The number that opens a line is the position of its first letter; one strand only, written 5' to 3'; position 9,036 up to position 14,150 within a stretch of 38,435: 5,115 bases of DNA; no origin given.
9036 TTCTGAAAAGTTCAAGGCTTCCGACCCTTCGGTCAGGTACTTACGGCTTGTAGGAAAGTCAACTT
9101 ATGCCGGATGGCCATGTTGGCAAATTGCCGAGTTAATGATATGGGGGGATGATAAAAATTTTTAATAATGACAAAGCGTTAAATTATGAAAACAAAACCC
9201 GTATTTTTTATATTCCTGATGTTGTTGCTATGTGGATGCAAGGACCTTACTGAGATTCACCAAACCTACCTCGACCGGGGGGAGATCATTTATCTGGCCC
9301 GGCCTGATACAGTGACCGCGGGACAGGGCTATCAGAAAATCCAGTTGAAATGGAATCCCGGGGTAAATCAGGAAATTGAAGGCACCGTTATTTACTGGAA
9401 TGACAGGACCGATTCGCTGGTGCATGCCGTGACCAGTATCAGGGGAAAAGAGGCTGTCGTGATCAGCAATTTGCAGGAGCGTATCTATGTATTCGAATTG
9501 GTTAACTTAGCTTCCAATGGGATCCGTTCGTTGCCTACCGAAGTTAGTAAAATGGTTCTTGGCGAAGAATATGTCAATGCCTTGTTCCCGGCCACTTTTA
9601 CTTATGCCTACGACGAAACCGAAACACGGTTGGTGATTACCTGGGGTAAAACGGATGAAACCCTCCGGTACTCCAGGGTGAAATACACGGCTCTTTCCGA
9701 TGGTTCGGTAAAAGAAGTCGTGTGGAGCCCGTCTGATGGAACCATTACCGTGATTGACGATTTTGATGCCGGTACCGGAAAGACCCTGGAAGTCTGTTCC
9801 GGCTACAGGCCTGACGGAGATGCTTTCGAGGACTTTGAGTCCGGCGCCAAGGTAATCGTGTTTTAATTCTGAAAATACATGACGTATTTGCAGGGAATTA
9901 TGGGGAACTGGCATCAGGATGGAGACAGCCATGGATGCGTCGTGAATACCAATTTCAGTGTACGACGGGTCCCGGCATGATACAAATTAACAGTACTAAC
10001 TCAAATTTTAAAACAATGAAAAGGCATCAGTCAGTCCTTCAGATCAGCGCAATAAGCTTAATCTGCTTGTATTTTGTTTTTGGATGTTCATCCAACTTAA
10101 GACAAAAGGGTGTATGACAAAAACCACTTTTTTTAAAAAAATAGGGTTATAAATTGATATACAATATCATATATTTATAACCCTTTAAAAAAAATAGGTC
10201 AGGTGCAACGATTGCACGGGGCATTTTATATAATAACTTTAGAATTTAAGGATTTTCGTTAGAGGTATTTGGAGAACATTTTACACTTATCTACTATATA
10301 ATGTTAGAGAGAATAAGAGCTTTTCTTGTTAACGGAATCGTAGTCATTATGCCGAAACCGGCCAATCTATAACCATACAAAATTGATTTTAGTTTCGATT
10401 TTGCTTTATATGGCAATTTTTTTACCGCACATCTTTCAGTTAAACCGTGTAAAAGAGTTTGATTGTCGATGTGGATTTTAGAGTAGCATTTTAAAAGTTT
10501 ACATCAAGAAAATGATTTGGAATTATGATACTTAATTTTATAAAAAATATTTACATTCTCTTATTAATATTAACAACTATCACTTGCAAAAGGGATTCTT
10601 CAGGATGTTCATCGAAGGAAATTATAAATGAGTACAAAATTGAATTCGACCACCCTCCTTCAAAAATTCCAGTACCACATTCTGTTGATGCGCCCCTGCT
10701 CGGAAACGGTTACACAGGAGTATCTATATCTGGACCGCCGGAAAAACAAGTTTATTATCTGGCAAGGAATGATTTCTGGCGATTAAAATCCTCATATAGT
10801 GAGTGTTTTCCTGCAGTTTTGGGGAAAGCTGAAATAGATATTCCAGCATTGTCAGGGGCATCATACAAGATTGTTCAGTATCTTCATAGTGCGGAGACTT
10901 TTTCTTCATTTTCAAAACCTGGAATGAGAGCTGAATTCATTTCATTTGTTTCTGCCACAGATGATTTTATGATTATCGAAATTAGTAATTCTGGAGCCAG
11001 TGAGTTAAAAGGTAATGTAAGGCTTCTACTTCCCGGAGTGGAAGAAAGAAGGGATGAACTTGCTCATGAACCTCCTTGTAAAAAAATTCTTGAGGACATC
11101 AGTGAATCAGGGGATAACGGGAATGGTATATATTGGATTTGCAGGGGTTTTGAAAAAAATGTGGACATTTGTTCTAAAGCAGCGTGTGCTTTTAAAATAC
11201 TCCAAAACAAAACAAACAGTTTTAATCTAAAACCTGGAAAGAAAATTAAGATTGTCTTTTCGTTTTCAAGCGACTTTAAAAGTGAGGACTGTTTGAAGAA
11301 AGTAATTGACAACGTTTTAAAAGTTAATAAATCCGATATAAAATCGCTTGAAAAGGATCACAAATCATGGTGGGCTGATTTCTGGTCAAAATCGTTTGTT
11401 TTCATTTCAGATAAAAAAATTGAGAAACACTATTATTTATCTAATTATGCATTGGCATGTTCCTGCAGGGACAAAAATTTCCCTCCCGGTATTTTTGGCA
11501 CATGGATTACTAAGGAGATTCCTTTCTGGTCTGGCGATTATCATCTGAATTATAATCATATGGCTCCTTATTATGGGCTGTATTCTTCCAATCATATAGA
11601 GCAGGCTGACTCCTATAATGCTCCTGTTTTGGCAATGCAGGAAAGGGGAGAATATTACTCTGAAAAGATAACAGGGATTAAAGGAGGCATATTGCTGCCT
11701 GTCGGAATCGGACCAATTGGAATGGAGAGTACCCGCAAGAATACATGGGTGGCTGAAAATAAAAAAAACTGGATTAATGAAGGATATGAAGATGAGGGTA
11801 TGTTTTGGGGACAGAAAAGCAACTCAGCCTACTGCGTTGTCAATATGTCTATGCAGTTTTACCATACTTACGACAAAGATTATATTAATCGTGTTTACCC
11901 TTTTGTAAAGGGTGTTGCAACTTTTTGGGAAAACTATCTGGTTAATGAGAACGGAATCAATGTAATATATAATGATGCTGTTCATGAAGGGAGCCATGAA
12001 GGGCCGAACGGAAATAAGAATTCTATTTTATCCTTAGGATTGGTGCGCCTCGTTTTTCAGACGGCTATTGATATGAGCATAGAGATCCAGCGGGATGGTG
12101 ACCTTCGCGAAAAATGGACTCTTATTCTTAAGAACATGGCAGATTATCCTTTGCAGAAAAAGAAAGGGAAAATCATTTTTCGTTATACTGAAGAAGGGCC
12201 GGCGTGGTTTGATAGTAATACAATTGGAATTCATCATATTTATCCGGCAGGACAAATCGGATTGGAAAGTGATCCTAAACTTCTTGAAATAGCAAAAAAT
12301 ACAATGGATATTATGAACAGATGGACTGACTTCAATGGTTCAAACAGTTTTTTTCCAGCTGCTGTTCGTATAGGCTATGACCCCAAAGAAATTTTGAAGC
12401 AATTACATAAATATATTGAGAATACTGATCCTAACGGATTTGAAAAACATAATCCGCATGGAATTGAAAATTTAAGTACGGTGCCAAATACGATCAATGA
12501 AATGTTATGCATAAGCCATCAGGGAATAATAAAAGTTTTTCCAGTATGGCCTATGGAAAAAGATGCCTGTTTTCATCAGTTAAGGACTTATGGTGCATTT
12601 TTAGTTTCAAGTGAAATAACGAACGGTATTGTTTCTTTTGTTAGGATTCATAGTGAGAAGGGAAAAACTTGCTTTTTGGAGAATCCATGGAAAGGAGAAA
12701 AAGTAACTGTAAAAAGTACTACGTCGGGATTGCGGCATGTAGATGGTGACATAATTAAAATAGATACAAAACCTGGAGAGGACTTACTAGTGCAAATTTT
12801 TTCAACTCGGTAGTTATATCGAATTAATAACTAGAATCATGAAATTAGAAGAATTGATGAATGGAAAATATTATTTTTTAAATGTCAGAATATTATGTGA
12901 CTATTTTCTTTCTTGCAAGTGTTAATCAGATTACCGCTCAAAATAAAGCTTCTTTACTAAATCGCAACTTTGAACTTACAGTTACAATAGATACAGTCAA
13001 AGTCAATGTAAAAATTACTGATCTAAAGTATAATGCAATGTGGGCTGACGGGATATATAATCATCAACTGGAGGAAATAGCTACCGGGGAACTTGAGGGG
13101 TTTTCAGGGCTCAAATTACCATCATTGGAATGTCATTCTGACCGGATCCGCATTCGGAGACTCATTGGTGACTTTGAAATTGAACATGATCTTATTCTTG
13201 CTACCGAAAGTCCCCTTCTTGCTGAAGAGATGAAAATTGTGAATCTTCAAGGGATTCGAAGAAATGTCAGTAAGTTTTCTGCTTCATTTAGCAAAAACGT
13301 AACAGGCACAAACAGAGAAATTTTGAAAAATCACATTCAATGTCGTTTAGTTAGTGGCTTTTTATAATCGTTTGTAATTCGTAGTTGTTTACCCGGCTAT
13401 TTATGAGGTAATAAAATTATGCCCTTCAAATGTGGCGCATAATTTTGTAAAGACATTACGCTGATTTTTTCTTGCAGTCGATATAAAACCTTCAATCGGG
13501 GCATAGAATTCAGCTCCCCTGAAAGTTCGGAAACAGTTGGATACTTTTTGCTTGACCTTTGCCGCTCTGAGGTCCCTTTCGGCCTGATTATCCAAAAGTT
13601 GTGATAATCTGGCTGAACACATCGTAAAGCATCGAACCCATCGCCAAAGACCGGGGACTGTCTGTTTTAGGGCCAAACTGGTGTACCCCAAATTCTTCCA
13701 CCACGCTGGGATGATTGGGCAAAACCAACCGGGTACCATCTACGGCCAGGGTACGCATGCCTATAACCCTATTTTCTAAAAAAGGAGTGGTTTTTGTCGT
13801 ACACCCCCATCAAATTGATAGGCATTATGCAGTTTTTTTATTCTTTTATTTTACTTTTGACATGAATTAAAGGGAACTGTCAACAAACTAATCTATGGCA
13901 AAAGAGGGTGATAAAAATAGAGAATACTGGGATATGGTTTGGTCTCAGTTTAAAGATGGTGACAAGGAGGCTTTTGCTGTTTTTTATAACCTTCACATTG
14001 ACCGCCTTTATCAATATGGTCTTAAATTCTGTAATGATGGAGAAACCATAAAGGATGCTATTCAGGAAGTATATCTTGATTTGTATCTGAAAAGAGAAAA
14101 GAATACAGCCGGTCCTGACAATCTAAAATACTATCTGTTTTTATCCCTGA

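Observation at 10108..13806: AT-rich 3.7-kb cassette bounded by a 45-bp imperfect inverted repeat, sitting between the two PULs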

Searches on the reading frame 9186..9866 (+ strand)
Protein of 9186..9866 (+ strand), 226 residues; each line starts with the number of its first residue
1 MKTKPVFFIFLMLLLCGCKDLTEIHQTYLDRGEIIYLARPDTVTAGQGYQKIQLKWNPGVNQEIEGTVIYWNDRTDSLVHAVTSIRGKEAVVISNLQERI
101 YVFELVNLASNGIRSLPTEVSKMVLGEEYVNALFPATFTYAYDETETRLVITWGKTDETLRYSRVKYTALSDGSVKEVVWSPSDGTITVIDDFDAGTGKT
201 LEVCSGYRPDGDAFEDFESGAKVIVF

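Call 7: search_protein_families(library=pfam, proteins=[window:9186-9866:+], max_evalue=0.01)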
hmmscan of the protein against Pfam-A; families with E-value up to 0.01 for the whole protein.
window:9186-9866:+ (226 aa): 1 family
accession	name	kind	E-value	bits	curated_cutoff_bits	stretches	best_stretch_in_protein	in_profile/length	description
PF16389.11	DUF4998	-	5.5e-36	124.4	29.1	1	18-216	1-198/199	Domain of unknown function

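Call 15: find_encoding_contigs(protein=window:9186-9866:+, flank=10000, max_places=10)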
Protein window:9186-9866:+ (226 aa): 6 contigs read that carry it; 4 places shown.
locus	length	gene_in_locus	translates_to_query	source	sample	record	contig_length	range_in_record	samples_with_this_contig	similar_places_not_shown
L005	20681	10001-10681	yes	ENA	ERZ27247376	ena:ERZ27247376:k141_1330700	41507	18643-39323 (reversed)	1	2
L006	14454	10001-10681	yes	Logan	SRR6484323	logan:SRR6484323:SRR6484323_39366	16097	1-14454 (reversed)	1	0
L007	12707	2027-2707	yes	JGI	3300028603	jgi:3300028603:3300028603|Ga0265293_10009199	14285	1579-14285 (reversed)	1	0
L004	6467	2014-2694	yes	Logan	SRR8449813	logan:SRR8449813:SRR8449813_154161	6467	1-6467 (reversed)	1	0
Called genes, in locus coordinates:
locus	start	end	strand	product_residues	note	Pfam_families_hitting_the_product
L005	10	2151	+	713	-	-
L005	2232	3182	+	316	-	PF04773:FecR, PF16344:FecR_C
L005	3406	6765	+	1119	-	PF07660:STN (weak), PF13620:CarboxypepD_reg, PF13715:CarbopepD_reg_2, PF07715:Plug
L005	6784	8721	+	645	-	PF14322:SusD-like_3, PF07980:SusD_RagB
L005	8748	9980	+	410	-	PF16323:DUF4959, PF17166:DUF5126, PF16391:DUF5000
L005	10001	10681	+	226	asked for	PF16389:DUF4998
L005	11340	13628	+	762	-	PF22124:Glyco_hydro_95_cat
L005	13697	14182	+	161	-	-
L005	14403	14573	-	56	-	-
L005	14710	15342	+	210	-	PF04542:Sigma70_r2 (weak), PF08281:Sigma70_r4_2, PF04545:Sigma70_r4 (weak)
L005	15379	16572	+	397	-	PF04773:FecR, PF16344:FecR_C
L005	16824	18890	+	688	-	PF01804:Penicil_amidase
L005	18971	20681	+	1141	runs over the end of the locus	PF13620:CarboxypepD_reg, PF13715:CarbopepD_reg_2, PF07715:Plug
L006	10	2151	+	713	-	-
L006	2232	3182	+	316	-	PF04773:FecR, PF16344:FecR_C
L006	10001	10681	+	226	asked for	PF16389:DUF4998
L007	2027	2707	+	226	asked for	PF16389:DUF4998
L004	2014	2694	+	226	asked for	PF16389:DUF4998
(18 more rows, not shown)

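Call 33: find_related_loci(query=window:9186-9866:+, collection=genome_contigs, flank=10000)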
Query window:9186-9866:+ (226 aa) in genome_contigs; peptide patterns used: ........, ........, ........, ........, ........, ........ (x = any residue, [..] = any of these).
91 stretches matched a pattern, but none encodes a relative of the query by tblastn (E <= 1e-3).

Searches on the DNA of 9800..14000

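Call 51: search_rna_families(source=window, start=9800, end=14000, threshold=evalue, max_evalue=1)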
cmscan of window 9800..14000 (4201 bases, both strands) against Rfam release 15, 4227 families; matches with E-value up to 1: 0.
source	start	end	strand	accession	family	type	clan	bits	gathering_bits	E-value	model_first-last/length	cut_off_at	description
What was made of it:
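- There is no Rfam match (call 51).
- Tried and rejected: None at E <= 1 (call 51).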

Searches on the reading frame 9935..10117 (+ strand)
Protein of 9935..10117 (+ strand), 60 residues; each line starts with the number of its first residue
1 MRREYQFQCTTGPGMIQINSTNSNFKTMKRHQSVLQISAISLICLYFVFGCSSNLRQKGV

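Call 7: search_protein_families(library=pfam, proteins=[window:9935-10117:+], max_evalue=0.01)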
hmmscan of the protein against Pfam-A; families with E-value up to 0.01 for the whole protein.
window:9935-10117:+ (60 aa): 0 families

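Call 8: search_protein_families(library=ncbifam, proteins=[window:9935-10117:+], max_evalue=0.01)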
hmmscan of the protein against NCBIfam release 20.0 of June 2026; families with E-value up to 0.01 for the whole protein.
window:9935-10117:+ (60 aa): 0 families
